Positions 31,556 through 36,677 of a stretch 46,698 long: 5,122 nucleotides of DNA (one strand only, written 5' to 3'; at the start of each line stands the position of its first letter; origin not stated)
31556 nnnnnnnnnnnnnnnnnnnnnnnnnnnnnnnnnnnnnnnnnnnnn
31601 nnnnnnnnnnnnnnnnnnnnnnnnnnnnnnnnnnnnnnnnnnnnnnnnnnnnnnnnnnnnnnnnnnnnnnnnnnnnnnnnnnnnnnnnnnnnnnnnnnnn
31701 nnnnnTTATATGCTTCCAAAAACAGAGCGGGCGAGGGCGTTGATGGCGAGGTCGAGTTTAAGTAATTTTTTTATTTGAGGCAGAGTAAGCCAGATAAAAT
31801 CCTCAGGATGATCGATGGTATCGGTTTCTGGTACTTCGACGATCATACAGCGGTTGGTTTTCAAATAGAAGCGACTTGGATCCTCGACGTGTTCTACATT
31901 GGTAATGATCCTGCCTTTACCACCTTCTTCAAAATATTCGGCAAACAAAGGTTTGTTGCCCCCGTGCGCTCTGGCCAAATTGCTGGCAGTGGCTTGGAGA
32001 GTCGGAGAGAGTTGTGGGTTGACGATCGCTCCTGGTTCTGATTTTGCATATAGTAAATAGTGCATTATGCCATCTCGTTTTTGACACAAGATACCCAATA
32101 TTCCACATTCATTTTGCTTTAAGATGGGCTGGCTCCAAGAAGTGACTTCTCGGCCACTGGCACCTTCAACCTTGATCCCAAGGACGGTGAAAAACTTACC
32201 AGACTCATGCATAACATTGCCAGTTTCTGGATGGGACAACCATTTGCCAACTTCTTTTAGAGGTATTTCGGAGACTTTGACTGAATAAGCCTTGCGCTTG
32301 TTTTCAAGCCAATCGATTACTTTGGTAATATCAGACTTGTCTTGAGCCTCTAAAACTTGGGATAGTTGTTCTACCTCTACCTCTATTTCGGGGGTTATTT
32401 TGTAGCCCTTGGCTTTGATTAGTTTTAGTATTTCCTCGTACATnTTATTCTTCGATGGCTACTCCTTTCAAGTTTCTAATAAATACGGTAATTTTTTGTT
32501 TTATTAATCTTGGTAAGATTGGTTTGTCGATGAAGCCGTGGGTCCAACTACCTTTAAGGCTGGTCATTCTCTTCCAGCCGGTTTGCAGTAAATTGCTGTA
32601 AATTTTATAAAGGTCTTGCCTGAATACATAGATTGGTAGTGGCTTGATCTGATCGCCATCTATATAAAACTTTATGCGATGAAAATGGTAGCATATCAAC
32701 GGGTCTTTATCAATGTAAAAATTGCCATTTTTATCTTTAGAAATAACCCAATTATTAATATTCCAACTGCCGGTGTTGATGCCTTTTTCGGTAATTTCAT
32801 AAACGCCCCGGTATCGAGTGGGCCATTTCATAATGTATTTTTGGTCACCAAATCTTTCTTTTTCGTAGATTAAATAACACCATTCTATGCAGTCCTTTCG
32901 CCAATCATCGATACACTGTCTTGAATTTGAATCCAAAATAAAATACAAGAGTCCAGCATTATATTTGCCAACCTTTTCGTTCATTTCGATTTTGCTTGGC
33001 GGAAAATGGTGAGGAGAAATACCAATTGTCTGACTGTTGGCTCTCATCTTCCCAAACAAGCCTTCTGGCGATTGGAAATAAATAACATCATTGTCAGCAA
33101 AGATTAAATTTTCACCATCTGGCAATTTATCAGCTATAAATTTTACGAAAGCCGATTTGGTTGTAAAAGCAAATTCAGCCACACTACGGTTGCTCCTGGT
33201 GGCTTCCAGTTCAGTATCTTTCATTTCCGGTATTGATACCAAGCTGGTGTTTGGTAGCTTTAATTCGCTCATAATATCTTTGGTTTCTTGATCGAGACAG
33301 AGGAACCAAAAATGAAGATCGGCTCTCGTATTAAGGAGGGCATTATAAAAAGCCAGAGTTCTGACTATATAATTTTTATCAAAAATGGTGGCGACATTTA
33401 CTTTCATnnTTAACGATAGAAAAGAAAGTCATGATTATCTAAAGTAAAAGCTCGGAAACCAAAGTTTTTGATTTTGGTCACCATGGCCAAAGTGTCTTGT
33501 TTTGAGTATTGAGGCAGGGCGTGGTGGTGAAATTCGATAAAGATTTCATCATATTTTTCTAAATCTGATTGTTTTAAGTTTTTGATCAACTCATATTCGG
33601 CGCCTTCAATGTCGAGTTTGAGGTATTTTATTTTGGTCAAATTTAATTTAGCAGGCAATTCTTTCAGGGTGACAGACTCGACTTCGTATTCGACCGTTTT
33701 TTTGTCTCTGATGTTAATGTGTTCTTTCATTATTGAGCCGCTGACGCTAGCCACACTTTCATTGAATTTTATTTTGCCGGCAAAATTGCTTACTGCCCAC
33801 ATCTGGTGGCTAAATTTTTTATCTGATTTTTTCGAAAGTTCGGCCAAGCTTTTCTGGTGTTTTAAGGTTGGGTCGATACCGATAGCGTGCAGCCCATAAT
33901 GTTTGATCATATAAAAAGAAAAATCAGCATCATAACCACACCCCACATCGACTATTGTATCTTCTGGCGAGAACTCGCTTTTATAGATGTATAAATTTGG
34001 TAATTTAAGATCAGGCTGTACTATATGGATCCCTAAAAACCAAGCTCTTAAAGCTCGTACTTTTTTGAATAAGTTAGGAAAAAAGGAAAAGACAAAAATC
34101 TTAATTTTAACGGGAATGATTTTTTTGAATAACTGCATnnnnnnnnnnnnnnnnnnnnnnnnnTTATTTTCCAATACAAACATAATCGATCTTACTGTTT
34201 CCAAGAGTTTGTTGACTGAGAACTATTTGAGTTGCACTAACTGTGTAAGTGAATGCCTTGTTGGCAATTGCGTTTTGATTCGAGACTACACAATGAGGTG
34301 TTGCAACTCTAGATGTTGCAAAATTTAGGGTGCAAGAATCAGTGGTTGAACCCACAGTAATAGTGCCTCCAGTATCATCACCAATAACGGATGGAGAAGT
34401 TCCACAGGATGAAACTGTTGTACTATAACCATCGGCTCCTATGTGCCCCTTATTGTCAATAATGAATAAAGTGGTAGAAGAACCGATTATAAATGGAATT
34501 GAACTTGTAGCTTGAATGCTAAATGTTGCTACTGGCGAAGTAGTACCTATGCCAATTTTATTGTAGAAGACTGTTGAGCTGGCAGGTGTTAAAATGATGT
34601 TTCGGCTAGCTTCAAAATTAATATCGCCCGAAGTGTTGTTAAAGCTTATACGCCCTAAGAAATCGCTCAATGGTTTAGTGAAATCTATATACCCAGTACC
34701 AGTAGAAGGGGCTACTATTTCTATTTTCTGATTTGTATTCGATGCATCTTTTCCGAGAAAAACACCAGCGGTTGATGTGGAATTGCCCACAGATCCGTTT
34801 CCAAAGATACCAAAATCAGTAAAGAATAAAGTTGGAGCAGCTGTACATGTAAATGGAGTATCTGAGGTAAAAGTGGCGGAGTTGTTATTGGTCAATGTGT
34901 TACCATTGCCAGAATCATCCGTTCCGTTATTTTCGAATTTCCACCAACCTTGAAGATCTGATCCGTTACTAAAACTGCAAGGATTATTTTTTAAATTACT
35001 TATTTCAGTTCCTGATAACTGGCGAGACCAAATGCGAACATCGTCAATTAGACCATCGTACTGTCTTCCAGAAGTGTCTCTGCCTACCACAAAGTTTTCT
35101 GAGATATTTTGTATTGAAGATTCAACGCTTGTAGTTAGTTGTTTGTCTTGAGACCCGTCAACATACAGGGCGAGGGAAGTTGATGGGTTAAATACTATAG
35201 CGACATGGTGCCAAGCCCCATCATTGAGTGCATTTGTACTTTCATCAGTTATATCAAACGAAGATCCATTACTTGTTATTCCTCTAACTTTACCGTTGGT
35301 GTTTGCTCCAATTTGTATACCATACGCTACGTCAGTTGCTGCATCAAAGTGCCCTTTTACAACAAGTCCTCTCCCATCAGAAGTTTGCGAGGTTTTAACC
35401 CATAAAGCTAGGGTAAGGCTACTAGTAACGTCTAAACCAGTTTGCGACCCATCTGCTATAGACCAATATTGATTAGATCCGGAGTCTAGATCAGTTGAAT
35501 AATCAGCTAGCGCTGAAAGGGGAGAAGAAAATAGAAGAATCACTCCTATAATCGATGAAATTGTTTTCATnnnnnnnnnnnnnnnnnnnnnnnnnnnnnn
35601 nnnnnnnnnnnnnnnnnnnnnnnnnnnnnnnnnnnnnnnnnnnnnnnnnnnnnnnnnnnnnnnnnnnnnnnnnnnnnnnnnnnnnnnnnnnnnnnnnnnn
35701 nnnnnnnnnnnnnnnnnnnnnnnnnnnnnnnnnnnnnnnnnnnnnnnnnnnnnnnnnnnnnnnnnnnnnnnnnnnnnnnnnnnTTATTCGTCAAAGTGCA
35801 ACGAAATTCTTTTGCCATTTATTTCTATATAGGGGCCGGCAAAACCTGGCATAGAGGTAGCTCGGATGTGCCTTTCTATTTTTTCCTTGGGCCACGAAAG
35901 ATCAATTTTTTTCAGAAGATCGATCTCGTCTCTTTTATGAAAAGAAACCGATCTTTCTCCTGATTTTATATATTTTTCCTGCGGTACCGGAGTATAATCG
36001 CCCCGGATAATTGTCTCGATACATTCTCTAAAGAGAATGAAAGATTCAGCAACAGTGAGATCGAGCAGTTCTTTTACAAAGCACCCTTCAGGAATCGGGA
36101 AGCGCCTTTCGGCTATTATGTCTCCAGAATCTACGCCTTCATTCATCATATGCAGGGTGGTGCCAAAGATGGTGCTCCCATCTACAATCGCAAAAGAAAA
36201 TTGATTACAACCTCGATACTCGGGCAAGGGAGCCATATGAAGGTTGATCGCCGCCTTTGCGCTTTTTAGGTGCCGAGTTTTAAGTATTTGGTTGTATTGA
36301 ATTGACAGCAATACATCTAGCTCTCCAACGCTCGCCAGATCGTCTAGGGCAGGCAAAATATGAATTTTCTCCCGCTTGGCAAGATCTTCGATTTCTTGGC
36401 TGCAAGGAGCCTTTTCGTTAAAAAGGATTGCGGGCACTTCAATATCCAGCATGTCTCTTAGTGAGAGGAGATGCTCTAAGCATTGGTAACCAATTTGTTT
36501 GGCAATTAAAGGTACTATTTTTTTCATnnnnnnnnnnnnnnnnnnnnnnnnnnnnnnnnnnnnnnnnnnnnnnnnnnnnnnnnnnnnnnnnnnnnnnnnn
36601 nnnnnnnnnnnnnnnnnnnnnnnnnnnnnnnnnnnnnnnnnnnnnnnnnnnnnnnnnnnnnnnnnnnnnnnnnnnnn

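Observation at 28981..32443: Single-repeat EvaA-like 2,3-dehydratase next to two degenerate Nudix-fold paralogues and a Gfo/Idh/MocA reductase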

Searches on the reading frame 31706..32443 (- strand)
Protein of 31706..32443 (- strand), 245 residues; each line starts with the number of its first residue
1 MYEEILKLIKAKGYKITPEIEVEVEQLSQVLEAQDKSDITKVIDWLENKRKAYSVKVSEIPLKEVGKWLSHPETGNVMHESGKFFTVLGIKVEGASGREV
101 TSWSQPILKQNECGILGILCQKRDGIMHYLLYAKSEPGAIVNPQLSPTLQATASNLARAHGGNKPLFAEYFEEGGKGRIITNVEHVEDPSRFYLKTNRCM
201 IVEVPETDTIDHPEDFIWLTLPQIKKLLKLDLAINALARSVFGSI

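Call 3: search_protein_families(library=pfam, proteins=[window:31706-32443:-], max_evalue=0.1)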
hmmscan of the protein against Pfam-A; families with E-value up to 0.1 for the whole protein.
window:31706-32443:- (245 aa): 1 family
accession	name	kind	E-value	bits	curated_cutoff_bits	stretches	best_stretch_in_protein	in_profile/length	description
PF03559.20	Hexose_dehydrat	-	7.8e-62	208.7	25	1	41-242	3-200/203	NDP-hexose 2,3-dehydratase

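Call 4: search_protein_families(library=ncbifam, proteins=[window:31706-32443:-], max_evalue=0.1)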
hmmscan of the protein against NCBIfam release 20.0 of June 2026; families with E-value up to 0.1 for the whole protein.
window:31706-32443:- (245 aa): 0 families

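Call 8: search_solved_structures(query=window:31706-32443:-, max_evalue=1, show_alignments=2)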
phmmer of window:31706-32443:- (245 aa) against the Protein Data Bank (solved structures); distinct sequences matched with E-value up to 1: 3.
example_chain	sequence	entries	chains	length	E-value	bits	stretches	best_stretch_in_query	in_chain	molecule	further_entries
4j7g_A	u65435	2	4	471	7.3e-74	251.4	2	42-243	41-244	EvaA 2,3-dehydratase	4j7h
8a22_AH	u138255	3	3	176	0.5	12.9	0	88-122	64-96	mL46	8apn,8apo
1wyd_A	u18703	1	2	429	0.79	12.3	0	2-61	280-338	hypothetical aspartyl-tRNA synthetase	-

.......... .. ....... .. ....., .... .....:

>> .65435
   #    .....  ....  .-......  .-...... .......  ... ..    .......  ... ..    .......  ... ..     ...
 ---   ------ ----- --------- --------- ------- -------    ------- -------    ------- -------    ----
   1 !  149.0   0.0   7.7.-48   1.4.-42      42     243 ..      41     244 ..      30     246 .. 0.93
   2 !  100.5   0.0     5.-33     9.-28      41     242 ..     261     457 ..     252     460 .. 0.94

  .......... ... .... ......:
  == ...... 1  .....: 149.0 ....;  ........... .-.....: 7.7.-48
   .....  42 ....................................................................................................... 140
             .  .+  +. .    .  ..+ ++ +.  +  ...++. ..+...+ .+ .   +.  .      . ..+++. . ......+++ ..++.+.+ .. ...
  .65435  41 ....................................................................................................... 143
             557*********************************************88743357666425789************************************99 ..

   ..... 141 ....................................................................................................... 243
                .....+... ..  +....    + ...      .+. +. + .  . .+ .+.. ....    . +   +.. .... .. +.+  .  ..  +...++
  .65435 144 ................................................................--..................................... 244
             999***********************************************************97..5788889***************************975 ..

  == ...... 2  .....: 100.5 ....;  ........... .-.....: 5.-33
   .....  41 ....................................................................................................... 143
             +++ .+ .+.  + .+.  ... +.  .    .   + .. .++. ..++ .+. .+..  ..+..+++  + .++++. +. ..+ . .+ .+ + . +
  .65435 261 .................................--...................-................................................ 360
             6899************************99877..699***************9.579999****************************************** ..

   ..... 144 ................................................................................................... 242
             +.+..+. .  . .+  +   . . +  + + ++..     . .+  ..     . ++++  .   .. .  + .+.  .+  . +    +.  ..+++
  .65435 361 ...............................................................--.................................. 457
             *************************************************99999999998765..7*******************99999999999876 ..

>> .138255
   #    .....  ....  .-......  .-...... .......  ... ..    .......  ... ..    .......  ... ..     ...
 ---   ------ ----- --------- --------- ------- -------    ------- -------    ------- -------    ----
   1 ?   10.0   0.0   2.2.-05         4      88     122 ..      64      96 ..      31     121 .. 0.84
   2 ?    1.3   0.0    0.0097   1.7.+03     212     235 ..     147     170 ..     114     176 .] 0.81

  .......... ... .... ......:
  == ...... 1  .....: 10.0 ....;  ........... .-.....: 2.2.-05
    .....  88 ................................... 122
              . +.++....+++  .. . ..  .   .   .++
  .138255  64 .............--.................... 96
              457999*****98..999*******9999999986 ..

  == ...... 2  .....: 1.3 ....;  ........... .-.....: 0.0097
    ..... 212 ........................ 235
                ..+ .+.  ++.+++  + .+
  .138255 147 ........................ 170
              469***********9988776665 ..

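Call 12: find_homologous_proteins(query=window:31706-32443:-)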
Query window:31706-32443:- (245 aa): 350 proteins with E <= 0.001 among 862 candidates; the best 120 are listed.
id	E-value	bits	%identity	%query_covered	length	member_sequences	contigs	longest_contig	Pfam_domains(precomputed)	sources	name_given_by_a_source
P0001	1.2e-159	547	100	100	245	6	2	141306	PF03559.21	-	-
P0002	7.9e-124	430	76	100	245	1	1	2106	PF03559.21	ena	-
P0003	1.0e-116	406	72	100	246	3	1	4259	PF03559.21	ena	-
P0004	2.6e-116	405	71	100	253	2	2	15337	PF03559.21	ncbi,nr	ncbi:MAG: NDP-hexose 2,3-dehydratase family protein [Patescibacteria group bacterium]|nr:NDP-hexose 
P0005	3.7e-116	405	72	100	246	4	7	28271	PF03559.21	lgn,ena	-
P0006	3.6e-115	401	70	100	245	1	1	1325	PF03559.21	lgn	-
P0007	5.1e-114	398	71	100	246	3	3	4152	PF03559.21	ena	-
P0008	1.3e-113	396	70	100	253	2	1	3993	PF03559.21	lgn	-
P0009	1.9e-113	396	71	100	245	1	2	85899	PF03559.21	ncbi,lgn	-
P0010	3.8e-110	385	68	100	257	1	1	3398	PF03559.21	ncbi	-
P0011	4.6e-110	385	67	100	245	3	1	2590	PF03559.21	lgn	-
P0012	3.2e-109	382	66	100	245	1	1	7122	PF03559.21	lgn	-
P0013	4.0e-109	382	68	100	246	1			PF03559.21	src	-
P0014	8.1e-109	381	64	100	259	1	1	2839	PF03559.21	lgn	-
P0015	2.8e-108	379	65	100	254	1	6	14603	PF03559.21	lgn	-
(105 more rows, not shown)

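Call 50: find_related_loci(query=A2, collection=genome_contigs, flank=10000)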
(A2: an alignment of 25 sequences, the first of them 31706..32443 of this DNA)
Query A2 (245 aa) in genome_contigs; peptide patterns used: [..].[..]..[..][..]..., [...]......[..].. (x = any residue, [..] = any of these).
420 stretches matched a pattern; 365 encode a relative of the query (tblastn E <= 1e-3); the best 80 are kept; 80 distinct loci.
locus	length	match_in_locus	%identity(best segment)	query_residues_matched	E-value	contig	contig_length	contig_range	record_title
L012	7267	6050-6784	71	1-245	9e-123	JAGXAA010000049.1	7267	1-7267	MAG: Patescibacteria group bacterium isolate REEB66 contig-150_14254, whole genome shotgun sequence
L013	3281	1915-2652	71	1-245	5e-126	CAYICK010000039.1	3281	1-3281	MAG TPA_asm: uncultured Candidatus Saccharibacteria bacterium isolate ERP119705_co18_128 genome assembly, contig: NODE_4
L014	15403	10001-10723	63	4-244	1e-104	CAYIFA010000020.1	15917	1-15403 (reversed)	MAG TPA_asm: uncultured Candidatus Saccharibacteria bacterium isolate ERP119705_co1_703 genome assembly, contig: NODE_43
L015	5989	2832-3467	72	35-245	2e-104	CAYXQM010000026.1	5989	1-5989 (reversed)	MAG TPA_asm: uncultured Candidatus Saccharibacteria bacterium isolate SRP178699_co1_498 genome assembly, contig: NODE_19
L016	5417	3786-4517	62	1-244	6e-104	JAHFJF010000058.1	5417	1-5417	MAG: archaeon isolate nzgw38 NODE_29062_length_5418_cov_2.377006, whole genome shotgun sequence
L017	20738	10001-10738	61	1-244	4e-101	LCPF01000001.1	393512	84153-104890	MAG: Candidatus Jorgensenbacteria bacterium GW2011_GWA1_48_11 UY23_C0001, whole genome shotgun sequence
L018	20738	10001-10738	57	1-245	6e-100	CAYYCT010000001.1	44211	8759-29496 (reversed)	MAG TPA_asm: uncultured Candidatus Saccharibacteria bacterium isolate SRP278252_co2_838 genome assembly, contig: NODE_14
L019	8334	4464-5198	60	1-245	7e-98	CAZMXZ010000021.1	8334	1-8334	MAG TPA_asm: uncultured Candidatus Saccharibacteria bacterium isolate SRP193066_co2_429 genome assembly, contig: NODE_44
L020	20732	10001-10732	58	1-245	3e-95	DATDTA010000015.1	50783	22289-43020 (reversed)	MAG TPA_asm: Candidatus Nanoarchaeia archaeon isolate SMAG_U8017 k141_1683209, whole genome shotgun sequence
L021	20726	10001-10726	58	1-242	2e-95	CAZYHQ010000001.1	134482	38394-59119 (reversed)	MAG TPA_asm: uncultured archaeon isolate SRP269290_co3_790 genome assembly, contig: NODE_72_length_134482_cov_7.817172,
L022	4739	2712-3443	58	1-245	2e-95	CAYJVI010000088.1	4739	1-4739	MAG TPA_asm: uncultured Methanosarcinales archaeon isolate ERP125453_co1_290 genome assembly, contig: NODE_24584_length_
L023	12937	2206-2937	56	1-245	4e-94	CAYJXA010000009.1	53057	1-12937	MAG TPA_asm: uncultured Methanosarcinales archaeon isolate ERP125453_co1_488 genome assembly, contig: NODE_426_length_53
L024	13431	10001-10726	58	5-244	4e-92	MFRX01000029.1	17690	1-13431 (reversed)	MAG: Candidatus Moranbacteria bacterium RIFCSPHIGHO2_02_FULL_40_12b rifcsphigho2_02_scaffold_5506, whole genome shotgun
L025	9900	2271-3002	55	5-244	9e-89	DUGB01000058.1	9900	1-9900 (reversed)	MAG TPA_asm: Candidatus Woesearchaeota archaeon isolate UBA10204 contig_2559, whole genome shotgun sequence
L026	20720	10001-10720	53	4-245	5e-87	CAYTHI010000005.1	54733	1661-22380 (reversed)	MAG TPA_asm: Candidatus Woesearchaeota archaeon isolate SRP269290_co7_531 genome assembly, contig: NODE_127_length_54733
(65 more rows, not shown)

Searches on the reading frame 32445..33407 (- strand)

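Call 3: search_protein_families(library=pfam, proteins=[window:32445-33407:-], max_evalue=0.1)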
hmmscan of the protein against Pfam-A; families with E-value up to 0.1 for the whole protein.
window:32445-33407:- (320 aa): 2 families
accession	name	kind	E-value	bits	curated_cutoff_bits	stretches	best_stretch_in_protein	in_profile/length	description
PF01501.26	Glyco_transf_8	-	1.5e-07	31.7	24.3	1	4-176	1-182/253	Glycosyl transferase family 8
PF03407.22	Nucleotid_trans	-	0.0047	17.4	22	1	32-170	5-133/208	Nucleotide-diphospho-sugar transferase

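Call 4: search_protein_families(library=ncbifam, proteins=[window:32445-33407:-], max_evalue=0.1)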
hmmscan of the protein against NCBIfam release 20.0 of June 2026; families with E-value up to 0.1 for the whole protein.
window:32445-33407:- (320 aa): 0 families

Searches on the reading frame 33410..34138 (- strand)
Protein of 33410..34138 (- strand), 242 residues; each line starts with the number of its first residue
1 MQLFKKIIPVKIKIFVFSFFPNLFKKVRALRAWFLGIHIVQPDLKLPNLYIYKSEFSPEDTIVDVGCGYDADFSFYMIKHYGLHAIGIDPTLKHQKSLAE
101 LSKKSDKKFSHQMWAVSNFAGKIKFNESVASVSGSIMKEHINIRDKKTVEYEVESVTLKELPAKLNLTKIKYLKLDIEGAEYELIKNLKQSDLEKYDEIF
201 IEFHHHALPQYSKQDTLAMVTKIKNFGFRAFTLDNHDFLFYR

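Call 3: search_protein_families(library=pfam, proteins=[window:33410-34138:-], max_evalue=0.1)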
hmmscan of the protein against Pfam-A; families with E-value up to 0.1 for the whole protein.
window:33410-34138:- (242 aa): 2 families
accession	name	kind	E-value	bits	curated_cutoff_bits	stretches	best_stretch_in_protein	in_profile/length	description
PF05050.19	Methyltransf_21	-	5.6e-13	49.8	22.7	1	124-229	70-172/173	Methyltransferase FkbM domain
PF02353.26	CMAS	-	0.0025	17.6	27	1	50-144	54-143/273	Mycolic acid cyclopropane synthetase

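Call 4: search_protein_families(library=ncbifam, proteins=[window:33410-34138:-], max_evalue=0.1)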
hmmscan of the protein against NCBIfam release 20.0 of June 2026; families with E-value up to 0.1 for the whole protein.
window:33410-34138:- (242 aa): 7 families
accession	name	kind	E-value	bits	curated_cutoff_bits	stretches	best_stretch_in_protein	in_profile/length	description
TIGR01444.1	fkbM_fam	subfamily_domain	1.9e-20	73.7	37.7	1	61-204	1-143/143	FkbM family methyltransferase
NF045667.1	MTase_DVU1556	equivalog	3.8e-05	23.2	155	1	54-97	18-60/213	DVU_1556 family methyltransferase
NF008686.0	PRK11705.1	equivalog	0.00058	19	400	1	49-102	158-210/383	cyclopropane fatty acyl phospholipid synthase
TIGR04543.1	ketoArg_3Met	equivalog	0.0025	17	425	1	60-156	151-249/336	2-ketoarginine methyltransferase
TIGR04096.1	dnd_rel_methyl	subfamily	0.003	16.4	150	1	50-98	21-67/478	DNA phosphorothioation-associated putative methyltransferase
NF040660.1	mycolic_MTase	equivalog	0.018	14.6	390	1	49-132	51-129/283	cyclopropane mycolic acid synthase family methyltransferase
NF040703.1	cyclopro_CfaB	exception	0.06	12.1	650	0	53-102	154-201/393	C17 cyclopropane fatty acid synthase CfaB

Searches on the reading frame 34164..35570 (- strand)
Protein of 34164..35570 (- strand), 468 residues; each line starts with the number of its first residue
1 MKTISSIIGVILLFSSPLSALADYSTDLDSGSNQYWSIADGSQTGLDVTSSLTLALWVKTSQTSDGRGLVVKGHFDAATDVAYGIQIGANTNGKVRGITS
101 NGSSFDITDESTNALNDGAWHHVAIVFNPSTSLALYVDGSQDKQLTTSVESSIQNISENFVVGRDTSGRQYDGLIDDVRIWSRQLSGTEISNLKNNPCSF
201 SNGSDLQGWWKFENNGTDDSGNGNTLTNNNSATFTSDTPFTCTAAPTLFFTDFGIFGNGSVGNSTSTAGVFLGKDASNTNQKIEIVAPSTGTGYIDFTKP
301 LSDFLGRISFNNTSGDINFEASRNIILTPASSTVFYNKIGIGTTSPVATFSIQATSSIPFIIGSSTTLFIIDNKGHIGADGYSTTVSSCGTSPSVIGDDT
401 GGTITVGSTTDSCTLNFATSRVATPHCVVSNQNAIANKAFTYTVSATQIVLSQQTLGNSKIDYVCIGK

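Call 15: search_protein_families(library=pfam, proteins=[window:34164-35570:-], max_evalue=0.01)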
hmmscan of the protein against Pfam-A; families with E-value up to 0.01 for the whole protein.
window:34164-35570:- (468 aa): 3 families
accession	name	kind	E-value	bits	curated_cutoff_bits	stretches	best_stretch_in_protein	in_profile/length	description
PF13385.13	Laminin_G_3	-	5.1e-26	92.1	27.6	1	31-191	2-151/151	Concanavalin A-like lectin/glucanases superfamily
PF02210.31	Laminin_G_2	-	7.4e-07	30.1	22.9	1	92-180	27-123/126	Laminin G domain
PF00054.30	Laminin_G_1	-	0.0058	17.3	24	0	92-163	28-98/131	Laminin G domain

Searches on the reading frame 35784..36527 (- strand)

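Call 15: search_protein_families(library=pfam, proteins=[window:35784-36527:-], max_evalue=0.01)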
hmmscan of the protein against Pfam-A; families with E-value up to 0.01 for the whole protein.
window:35784-36527:- (247 aa): 1 family
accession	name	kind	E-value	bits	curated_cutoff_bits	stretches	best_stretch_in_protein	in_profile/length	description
PF00551.24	Formyl_trans_N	-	5.6e-14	52.7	26.1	1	55-146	65-157/181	Formyl transferase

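Call 62: search_protein_families(library=ncbifam, proteins=[window:35784-36527:-], max_evalue=0.00001)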
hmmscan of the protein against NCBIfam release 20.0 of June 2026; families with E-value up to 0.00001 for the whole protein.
window:35784-36527:- (247 aa): 7 families
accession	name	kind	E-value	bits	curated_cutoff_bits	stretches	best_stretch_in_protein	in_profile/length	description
NF005414.0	PRK06988.1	equivalog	1.9e-18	66.5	316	1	9-241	10-242/311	formyltransferase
TIGR00460.1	fmt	equivalog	7.3e-18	64.7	201.5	1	66-244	76-246/315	methionyl-tRNA formyltransferase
NF005998.1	PRK08125.1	equivalog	4.1e-17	61.8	777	1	69-240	75-239/649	bifunctional UDP-4-amino-4-deoxy-L-arabinose formyltransferase/UDP-glucuronic acid oxidase ArnA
TIGR00639.1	PurN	equivalog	1.7e-10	40.8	150.1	1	69-151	79-162/192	phosphoribosylglycinamide formyltransferase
NF005755.0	PRK07579.1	equivalog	6.7e-09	35.9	238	1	62-181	60-175/245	dTDP-4-amino-4,6-dideoxyglucose formyltransferase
TIGR00655.1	PurU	equivalog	2.3e-08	34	285.95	1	44-140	142-232/280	formyltetrahydrofolate deformylase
NF004684.0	PRK06027.1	subfamily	1.5e-07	31.4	223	1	64-140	160-237/286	formyltetrahydrofolate deformylase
